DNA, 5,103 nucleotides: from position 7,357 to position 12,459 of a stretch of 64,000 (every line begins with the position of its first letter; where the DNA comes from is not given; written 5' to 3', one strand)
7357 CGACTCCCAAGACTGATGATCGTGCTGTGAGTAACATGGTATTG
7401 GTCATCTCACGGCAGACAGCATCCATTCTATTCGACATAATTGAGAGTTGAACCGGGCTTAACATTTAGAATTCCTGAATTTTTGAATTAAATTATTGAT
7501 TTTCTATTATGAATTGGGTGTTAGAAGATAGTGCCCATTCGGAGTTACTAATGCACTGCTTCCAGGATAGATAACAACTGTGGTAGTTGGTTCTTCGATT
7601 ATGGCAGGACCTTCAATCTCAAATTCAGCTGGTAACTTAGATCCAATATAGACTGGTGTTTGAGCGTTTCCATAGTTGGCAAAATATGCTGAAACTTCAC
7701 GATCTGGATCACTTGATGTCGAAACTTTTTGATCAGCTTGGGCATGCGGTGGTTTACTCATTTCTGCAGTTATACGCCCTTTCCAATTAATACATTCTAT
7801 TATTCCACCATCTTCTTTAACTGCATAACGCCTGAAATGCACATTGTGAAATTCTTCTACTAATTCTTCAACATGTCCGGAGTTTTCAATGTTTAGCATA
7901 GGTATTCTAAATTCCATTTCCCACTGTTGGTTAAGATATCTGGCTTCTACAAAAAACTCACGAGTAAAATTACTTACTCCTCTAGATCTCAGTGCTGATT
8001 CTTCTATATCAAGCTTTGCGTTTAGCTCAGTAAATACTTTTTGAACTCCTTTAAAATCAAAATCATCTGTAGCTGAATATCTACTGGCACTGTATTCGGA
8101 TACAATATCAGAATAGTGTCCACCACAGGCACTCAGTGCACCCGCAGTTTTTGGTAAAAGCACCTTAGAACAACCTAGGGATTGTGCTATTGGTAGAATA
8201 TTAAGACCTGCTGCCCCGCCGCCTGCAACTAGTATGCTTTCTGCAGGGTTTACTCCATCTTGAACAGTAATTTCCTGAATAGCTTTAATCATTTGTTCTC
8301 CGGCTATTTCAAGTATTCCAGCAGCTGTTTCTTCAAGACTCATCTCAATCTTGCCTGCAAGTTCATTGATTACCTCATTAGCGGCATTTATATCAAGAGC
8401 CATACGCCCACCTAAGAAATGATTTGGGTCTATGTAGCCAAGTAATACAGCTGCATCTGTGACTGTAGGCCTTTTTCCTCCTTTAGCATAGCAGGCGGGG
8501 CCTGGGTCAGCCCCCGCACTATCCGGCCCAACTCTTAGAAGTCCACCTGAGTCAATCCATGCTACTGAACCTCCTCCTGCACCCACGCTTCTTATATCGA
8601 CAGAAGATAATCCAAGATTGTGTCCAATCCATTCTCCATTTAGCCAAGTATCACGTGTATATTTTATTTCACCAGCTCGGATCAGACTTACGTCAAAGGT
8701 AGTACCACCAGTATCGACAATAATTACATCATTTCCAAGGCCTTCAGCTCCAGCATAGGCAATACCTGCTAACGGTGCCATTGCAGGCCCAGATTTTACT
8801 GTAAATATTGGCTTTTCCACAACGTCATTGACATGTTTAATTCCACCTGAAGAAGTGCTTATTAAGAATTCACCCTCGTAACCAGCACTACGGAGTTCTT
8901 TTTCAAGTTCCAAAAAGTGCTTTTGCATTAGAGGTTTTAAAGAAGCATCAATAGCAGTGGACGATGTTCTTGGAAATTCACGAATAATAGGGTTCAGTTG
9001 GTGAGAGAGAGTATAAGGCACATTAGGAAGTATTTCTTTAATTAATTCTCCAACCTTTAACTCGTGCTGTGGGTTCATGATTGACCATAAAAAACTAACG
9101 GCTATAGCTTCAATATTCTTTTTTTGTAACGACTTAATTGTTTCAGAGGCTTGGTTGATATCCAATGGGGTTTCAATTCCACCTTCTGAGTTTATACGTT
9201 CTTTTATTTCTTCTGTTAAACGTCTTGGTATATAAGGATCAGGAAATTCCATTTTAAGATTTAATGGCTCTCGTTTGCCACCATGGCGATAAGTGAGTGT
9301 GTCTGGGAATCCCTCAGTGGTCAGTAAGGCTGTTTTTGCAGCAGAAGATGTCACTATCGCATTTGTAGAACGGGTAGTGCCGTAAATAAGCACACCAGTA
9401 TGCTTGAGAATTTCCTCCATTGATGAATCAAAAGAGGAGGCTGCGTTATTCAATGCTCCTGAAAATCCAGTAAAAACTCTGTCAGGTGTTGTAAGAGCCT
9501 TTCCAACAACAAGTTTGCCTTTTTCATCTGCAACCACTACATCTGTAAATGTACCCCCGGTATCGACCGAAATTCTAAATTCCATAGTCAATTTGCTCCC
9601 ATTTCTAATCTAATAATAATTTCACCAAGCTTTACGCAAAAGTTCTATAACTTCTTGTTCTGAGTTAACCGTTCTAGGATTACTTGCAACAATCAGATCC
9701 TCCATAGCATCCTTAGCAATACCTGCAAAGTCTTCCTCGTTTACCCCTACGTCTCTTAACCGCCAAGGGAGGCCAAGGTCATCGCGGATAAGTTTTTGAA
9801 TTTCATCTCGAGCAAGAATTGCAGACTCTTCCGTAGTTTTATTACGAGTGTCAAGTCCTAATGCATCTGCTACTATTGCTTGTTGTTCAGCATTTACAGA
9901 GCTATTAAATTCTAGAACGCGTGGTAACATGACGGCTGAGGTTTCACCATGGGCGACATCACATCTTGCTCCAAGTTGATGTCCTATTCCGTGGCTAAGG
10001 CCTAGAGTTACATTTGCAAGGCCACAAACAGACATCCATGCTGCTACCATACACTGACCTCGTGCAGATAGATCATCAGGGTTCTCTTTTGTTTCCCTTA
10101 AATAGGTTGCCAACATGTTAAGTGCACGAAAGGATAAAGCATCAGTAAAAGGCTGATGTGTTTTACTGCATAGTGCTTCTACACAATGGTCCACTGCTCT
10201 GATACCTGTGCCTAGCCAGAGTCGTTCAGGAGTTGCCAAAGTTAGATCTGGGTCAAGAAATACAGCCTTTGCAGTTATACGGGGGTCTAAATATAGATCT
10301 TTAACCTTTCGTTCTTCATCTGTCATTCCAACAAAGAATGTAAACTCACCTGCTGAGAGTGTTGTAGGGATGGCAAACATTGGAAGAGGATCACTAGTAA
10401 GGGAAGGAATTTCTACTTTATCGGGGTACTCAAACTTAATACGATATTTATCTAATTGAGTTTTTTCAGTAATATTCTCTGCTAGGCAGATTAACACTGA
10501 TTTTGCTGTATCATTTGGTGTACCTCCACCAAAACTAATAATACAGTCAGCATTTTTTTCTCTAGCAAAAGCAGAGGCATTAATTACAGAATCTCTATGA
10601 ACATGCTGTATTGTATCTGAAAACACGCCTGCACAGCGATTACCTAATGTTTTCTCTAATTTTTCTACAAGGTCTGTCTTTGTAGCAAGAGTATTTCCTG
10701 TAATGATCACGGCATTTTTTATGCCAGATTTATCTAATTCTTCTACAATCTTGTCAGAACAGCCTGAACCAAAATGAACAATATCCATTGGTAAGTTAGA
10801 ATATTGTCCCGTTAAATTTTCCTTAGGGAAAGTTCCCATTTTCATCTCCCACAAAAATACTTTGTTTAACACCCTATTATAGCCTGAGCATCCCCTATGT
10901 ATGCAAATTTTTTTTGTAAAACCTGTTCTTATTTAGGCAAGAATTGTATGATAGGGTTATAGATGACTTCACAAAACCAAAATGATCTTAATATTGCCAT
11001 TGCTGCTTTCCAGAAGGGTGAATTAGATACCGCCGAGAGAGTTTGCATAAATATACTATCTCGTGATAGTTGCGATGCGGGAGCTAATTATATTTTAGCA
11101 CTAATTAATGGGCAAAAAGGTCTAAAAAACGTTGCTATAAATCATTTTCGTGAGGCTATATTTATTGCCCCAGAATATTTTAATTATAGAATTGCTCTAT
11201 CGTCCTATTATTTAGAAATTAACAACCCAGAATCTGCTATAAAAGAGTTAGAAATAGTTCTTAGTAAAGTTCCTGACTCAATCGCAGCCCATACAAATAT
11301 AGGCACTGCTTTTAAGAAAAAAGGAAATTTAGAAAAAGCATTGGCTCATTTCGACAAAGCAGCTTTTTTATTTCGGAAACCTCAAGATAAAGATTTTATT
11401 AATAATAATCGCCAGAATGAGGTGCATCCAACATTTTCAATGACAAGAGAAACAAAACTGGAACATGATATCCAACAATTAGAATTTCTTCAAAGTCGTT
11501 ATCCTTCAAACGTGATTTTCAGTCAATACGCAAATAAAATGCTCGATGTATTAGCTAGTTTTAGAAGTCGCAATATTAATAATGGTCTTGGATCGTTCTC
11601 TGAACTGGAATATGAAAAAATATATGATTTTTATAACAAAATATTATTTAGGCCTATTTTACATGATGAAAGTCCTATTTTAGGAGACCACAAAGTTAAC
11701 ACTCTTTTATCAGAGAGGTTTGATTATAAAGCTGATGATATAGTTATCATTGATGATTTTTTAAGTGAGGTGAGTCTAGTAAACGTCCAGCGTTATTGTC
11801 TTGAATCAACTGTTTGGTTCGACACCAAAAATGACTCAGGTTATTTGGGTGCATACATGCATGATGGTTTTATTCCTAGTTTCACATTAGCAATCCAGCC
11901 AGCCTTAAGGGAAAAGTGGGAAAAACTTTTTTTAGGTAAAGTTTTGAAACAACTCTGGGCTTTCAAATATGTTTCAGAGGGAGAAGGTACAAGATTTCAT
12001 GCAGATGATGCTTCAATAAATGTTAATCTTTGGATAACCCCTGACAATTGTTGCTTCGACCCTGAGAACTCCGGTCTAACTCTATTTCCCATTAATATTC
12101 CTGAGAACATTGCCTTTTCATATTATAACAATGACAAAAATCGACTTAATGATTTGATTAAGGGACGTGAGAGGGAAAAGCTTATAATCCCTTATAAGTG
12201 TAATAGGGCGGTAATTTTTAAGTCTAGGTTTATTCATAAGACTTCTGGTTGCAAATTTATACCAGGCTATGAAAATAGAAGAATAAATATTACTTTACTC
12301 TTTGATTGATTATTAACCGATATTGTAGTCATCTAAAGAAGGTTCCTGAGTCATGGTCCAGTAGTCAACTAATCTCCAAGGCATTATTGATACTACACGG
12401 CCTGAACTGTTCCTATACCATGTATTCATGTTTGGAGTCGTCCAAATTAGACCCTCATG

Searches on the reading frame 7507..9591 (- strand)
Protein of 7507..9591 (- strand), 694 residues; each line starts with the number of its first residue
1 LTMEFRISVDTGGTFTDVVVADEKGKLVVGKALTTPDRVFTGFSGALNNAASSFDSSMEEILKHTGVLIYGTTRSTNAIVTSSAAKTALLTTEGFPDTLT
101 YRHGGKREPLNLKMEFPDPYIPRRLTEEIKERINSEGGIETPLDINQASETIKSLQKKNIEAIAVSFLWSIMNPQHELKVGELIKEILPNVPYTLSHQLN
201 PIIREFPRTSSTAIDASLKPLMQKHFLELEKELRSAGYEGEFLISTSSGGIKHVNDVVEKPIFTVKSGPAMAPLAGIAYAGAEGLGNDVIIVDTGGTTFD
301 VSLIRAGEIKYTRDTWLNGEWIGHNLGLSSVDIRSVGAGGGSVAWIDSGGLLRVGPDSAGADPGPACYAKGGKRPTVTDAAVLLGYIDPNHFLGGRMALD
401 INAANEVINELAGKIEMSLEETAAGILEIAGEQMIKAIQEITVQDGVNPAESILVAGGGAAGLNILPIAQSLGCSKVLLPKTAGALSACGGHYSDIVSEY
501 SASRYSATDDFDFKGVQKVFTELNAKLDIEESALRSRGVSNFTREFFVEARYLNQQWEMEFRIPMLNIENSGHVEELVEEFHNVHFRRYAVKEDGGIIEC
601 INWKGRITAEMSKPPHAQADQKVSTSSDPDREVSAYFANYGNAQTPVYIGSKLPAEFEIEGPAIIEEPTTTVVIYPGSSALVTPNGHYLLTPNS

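Call 8: search_protein_families(library=pfam, proteins=[window:7507-9591:-])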
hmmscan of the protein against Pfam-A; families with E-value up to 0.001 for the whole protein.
window:7507-9591:- (694 aa): 4 families
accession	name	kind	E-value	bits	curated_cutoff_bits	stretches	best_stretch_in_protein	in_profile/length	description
PF01968.24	Hydantoinase_A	-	1.5e-76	257.9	22.9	1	208-499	1-290/291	Hydantoinase/oxoprolinase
PF05378.19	Hydant_A_N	-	4.1e-44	150.8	25.2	1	6-187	1-175/176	Hydantoinase/oxoprolinase N-terminal region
PF19278.4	Hydant_A_C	-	1.5e-10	41.2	21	1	514-681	12-181/193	Hydantoinase/oxoprolinase C-terminal domain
PF13941.12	MutL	-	0.00022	20.6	27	0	8-101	3-83/450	MutL protein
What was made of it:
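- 7507..9591 (-): hyuA (694 aa), the single partner ATPase subunit, located upstream of the two hyuB copies. Hydant_A_N, Hydantoinase_A and Hydant_A_C domains (call 8).
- On Hydantoinase_B / oxoprolinase family (Pfam PF02538): hyuA at 7507-9591 has the Hydant_A_N, Hydantoinase_A and Hydant_A_C domains (call 8).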

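Call 11: find_encoding_contigs(protein=window:7507-9591:-, flank=10000, max_places=10)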
Protein window:7507-9591:- (694 aa): no gene with exactly this product is on record in the collection.

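Call 43: search_protein_families(library=ncbifam, proteins=[window:7507-9591:-], max_evalue=1e-10)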
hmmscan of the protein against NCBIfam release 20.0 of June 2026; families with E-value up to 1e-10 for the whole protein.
window:7507-9591:- (694 aa): 3 families
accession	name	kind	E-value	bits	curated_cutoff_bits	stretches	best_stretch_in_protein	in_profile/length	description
NF050156.1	CapLactmsAlpCapA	equivalog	1.1e-164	549.5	1000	1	5-692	1-687/689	caprolactamase subunit alpha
NF042975.2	AcphenoCarb_ApcC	equivalog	3.2e-89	300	1500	1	7-678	11-697/733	acetophenone carboxylase subunit gamma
NF042960.1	AcphenoCarb_ApcA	equivalog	2.5e-59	201.2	1250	1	6-676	3-641/658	acetophenone carboxylase subunit alpha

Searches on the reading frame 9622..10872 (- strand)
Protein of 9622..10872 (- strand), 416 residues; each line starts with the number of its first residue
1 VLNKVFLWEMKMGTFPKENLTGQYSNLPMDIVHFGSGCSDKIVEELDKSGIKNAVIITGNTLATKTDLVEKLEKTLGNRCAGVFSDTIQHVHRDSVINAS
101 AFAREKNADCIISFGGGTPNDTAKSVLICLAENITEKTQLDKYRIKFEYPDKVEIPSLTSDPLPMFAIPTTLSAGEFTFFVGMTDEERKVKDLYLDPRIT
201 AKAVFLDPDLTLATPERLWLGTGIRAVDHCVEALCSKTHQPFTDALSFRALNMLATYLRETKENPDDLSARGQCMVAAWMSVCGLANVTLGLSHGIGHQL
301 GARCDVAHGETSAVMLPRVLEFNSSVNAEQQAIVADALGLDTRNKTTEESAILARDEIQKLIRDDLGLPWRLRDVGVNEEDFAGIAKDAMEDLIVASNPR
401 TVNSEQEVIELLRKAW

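Call 8: search_protein_families(library=pfam, proteins=[window:9622-10872:-])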
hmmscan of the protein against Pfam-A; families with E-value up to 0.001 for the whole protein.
window:9622-10872:- (416 aa): 3 families
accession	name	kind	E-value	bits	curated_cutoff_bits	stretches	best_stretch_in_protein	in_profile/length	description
PF25137.1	ADH_Fe_C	-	2.5e-45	155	27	1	222-416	4-194/194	Fe-containing alcohol dehydrogenase family, C-terminal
PF00465.25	Fe-ADH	-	2e-30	106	31.3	1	32-208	4-168/168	Iron-containing alcohol dehydrogenase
PF13685.12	Fe-ADH_2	-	3.9e-06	27.4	28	1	35-126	3-93/149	Iron-containing alcohol dehydrogenase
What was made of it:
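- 9622..10872 (-): Fe-dependent alcohol dehydrogenase family gene, the first gene of the conserved ADH-hyuA-hyuB(-hyuB') block. Call 8.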

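Call 43: search_protein_families(library=ncbifam, proteins=[window:9622-10872:-], max_evalue=1e-10)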
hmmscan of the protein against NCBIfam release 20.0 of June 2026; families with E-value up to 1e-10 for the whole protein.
window:9622-10872:- (416 aa): 12 families
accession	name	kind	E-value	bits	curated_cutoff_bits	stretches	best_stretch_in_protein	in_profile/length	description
TIGR02638.1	lactal_redase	equivalog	8.8e-65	218.9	523.15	1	30-409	8-376/379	lactaldehyde reductase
NF007911.0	PRK10624.1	equivalog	7.1e-62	209.5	537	1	31-416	10-382/382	lactaldehyde reductase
NF053866.1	CholDhdGbsBBac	equivalog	8.4e-57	192.5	550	1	26-406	13-382/392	choline dehydrogenase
NF041833.1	Fe_ADH_ErcA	equivalog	1.7e-56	192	550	1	34-411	13-377/382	alcohol dehydrogenase-like regulatory protein ErcA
NF007363.0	PRK09860.1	equivalog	8.4e-50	170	581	1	35-414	15-381/383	L-threonine dehydrogenase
NF058672.1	4HyButDHCUPNE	equivalog_domain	9.4e-50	169.9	500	1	32-413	10-375/378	4-hydroxybutyrate dehydrogenase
NF050025.1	SulfAcetaldRedSarD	equivalog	6.8e-48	163.4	700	1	31-414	11-383/385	sulfoacetaldehyde reductase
NF010378.0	PRK13805.1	equivalog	1e-47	162.6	951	1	23-414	457-862/872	bifunctional acetaldehyde-CoA/alcohol dehydrogenase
NF011998.0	PRK15454.1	equivalog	2.2e-40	138.6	556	1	95-411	94-390/395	ethanolamine utilization ethanol dehydrogenase EutG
TIGR03405.1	Phn_Fe-ADH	equivalog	9e-34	116.8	423.7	1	32-391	7-345/355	iron-containing alcohol dehydrogenase PsrA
TIGR04266.1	NDMA_methanol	equivalog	2.8e-27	95.6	625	1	32-378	19-357/420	NDMA-dependent methanol dehydrogenase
NF011717.0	PRK15138.1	equivalog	5.4e-11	42.2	645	1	33-383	13-354/387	alcohol dehydrogenase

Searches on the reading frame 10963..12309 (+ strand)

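Call 8: search_protein_families(library=pfam, proteins=[window:10963-12309:+])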
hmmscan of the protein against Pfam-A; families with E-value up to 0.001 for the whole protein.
window:10963-12309:+ (448 aa): 8 families
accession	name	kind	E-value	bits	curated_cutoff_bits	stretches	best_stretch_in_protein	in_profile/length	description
PF07719.23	TPR_2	-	1.2e-08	34.8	27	0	108-134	2-28/34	Tetratricopeptide repeat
PF00515.34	TPR_1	-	1.6e-08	34.4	27.8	1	108-133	2-27/34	Tetratricopeptide repeat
PF13432.12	TPR_16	-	2.3e-08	34.8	32.7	1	78-137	2-59/65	Tetratricopeptide repeat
PF13181.12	TPR_8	-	3.6e-07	30.3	25.7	0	109-133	3-27/34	Tetratricopeptide repeat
PF13428.12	TPR_14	-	1.9e-05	25.3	23.5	0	76-112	4-40/44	Tetratricopeptide repeat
PF13424.12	TPR_12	-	4.7e-05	23.9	30.1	0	107-133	3-29/77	Tetratricopeptide repeat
PF13414.12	TPR_11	-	0.00011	22.3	26.8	0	84-121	5-42/42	TPR repeat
PF14559.12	TPR_19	-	0.0002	22.1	25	0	58-110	10-62/68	Tetratricopeptide repeat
